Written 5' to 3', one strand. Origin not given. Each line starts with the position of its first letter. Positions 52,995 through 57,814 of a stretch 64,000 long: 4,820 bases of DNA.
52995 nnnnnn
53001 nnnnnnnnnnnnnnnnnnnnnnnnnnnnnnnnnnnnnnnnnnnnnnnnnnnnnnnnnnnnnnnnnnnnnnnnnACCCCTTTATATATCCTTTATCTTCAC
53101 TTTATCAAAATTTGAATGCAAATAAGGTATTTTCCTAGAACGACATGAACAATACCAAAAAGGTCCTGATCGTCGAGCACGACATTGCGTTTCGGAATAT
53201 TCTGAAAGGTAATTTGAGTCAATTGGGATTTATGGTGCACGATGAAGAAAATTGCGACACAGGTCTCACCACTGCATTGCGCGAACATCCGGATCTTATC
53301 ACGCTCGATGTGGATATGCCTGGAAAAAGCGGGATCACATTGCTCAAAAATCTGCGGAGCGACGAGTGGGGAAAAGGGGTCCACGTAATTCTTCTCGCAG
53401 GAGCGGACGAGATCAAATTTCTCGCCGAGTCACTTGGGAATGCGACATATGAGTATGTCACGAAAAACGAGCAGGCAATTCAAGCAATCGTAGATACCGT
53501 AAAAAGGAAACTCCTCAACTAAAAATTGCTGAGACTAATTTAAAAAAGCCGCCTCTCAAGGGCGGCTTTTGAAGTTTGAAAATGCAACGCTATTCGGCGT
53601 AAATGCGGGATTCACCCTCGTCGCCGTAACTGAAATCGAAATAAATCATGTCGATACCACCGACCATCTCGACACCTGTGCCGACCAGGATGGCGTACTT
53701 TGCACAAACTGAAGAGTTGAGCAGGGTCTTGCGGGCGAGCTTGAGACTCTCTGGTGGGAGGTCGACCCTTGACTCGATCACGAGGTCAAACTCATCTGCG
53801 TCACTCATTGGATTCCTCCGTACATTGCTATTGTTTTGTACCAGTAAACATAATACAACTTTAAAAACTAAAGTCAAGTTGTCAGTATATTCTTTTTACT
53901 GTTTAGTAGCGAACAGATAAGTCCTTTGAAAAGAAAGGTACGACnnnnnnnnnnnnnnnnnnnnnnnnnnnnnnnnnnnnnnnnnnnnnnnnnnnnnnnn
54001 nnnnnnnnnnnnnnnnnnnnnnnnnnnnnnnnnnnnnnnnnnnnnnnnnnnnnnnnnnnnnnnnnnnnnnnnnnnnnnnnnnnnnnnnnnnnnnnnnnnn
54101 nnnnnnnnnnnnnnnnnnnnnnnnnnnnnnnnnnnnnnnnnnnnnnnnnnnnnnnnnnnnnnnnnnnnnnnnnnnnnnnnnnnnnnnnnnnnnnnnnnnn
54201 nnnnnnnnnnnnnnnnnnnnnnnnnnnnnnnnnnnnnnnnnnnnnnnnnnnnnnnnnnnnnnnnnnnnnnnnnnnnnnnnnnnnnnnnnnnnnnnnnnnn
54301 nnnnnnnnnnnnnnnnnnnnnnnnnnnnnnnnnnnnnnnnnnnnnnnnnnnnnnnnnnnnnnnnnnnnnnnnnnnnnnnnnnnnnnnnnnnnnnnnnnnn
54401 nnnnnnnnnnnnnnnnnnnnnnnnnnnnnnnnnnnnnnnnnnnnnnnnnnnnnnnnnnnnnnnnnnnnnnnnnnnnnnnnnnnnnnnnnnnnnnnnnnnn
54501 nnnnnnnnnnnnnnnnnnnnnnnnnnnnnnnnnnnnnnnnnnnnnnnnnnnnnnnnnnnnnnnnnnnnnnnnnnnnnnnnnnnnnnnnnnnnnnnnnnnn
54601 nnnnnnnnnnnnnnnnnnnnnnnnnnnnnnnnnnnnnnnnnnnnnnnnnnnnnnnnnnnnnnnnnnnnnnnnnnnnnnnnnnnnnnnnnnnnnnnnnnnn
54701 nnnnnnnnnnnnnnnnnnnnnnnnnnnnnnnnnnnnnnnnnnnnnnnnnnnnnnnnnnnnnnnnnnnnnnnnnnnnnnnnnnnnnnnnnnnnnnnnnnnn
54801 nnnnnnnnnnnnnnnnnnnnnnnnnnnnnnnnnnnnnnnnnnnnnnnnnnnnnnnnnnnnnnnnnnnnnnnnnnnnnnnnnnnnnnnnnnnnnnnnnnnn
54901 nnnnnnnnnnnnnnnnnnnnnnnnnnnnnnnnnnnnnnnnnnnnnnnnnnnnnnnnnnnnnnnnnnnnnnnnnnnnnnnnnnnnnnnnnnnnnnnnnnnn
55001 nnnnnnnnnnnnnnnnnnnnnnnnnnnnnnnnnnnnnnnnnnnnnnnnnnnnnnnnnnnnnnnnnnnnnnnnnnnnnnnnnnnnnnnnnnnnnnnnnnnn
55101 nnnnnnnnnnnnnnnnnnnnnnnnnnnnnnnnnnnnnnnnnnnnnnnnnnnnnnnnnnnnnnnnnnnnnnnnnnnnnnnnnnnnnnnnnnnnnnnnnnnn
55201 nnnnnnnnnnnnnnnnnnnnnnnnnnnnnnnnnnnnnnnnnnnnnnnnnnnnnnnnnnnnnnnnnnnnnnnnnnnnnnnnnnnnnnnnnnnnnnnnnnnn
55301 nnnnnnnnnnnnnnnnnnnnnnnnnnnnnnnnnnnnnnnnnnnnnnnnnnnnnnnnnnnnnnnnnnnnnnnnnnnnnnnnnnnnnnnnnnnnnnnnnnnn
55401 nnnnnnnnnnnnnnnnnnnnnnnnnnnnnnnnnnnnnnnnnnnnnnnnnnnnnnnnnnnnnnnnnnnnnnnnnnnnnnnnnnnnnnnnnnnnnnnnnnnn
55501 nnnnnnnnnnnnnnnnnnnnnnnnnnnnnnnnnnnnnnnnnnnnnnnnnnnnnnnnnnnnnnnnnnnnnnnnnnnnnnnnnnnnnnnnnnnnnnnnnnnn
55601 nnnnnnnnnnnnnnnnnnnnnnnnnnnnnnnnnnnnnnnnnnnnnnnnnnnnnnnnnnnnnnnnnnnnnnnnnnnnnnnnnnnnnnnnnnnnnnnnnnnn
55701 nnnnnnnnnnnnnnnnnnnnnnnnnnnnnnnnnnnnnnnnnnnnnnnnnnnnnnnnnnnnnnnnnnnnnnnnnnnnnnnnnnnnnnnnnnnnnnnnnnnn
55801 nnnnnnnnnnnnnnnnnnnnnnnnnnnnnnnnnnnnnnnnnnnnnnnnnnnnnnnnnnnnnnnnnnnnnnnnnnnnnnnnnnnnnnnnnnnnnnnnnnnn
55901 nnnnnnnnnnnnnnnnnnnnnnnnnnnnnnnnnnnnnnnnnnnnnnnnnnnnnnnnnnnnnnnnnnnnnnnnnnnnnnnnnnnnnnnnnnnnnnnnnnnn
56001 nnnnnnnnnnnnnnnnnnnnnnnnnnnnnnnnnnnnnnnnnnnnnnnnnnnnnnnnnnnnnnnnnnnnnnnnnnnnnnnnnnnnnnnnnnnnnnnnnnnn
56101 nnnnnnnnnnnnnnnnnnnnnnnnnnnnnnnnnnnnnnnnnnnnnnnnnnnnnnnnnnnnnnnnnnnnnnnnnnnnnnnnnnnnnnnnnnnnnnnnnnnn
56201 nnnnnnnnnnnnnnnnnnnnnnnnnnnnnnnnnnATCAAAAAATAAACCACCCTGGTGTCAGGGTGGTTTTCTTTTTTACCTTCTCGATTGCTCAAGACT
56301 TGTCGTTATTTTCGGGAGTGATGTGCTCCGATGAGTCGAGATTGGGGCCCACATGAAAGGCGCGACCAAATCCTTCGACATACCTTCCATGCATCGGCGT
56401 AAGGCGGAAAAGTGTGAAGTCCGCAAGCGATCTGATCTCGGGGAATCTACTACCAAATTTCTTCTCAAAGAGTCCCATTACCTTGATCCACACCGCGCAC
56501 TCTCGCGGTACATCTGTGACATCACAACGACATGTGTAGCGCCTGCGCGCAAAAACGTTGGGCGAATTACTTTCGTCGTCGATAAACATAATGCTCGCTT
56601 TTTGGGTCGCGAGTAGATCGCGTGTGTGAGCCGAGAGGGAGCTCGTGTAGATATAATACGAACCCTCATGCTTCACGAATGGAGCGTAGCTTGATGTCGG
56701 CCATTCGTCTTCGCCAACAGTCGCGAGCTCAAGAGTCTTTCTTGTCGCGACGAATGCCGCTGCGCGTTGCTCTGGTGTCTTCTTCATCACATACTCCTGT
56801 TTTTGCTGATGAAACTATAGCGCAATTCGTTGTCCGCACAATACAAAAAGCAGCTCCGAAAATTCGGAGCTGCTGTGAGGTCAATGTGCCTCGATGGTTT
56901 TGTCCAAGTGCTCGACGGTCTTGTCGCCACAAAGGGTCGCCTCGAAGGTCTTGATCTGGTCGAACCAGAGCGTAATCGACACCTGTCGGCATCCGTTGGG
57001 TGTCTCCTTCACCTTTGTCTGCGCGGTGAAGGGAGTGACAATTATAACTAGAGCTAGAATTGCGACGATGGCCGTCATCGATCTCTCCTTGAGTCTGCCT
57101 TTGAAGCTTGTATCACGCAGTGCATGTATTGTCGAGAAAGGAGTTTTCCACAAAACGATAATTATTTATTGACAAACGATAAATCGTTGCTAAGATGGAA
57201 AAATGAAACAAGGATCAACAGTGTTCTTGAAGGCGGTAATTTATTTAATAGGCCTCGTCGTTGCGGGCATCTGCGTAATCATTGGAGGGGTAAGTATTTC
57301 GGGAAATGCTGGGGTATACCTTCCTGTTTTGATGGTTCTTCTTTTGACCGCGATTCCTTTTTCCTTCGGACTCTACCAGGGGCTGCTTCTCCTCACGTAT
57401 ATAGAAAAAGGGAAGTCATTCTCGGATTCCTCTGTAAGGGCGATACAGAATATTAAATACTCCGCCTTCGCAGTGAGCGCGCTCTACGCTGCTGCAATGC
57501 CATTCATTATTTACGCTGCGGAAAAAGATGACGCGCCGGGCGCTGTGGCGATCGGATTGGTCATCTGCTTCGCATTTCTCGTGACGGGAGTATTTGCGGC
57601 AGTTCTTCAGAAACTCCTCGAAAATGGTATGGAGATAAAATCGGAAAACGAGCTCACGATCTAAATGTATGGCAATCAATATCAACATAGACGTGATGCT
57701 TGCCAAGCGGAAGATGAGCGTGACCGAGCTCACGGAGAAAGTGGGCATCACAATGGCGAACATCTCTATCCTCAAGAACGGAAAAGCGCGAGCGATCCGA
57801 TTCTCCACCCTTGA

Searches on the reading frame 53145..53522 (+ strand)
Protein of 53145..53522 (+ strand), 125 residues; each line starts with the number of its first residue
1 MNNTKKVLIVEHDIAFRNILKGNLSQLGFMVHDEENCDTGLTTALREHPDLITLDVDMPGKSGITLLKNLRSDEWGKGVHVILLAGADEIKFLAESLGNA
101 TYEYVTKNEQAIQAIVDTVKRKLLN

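Call 45: search_protein_families(library=pfam, proteins=[window:53145-53522:+], max_evalue=0.001)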
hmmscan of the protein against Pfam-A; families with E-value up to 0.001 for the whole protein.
window:53145-53522:+ (125 aa): 1 family
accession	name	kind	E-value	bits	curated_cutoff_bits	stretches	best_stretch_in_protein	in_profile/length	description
PF00072.30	Response_reg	-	9.1e-16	58.4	30.2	1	7-110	1-102/111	Response regulator receiver domain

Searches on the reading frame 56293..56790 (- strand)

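Call 45: search_protein_families(library=pfam, proteins=[window:56293-56790:-], max_evalue=0.001)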
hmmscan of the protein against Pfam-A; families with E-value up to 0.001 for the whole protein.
window:56293-56790:- (165 aa): 1 family
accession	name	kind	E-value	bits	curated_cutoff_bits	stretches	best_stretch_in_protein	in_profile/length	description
PF01243.27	PNPOx_N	-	1.5e-14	54.8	28.1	1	8-138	3-119/120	Pyridoxamine 5'-phosphate oxidase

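Call 47: search_protein_families(library=ncbifam, proteins=[window:56293-56790:-], max_evalue=0.001)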
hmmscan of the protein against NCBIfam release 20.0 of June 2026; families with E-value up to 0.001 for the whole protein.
window:56293-56790:- (165 aa): 2 families
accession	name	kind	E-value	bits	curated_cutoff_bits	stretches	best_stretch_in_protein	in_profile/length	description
TIGR04110.1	heme_HutZ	equivalog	1.6e-38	132.1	225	1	11-148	16-153/168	heme utilization protein HutZ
TIGR04109.1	heme_ox_HugZ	equivalog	8.9e-29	100.7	240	1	10-151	88-230/243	HugZ family heme oxygenase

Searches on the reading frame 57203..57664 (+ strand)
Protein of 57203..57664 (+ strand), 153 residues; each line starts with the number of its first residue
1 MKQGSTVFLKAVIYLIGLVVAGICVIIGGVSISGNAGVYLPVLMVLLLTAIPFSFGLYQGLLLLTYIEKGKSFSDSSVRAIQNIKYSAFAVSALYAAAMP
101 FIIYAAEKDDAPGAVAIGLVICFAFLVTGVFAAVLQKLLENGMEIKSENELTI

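Call 45: search_protein_families(library=pfam, proteins=[window:57203-57664:+], max_evalue=0.001)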
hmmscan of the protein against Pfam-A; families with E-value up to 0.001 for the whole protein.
window:57203-57664:+ (153 aa): 2 families
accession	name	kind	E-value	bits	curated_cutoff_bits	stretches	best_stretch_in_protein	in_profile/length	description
PF11188.13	DUF2975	-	4e-34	117.8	27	1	36-153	14-130/130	Protein of unknown function (DUF2975)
PF03699.18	UPF0182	-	0.00045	18.9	27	1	9-149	167-304/770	Uncharacterised protein family (UPF0182)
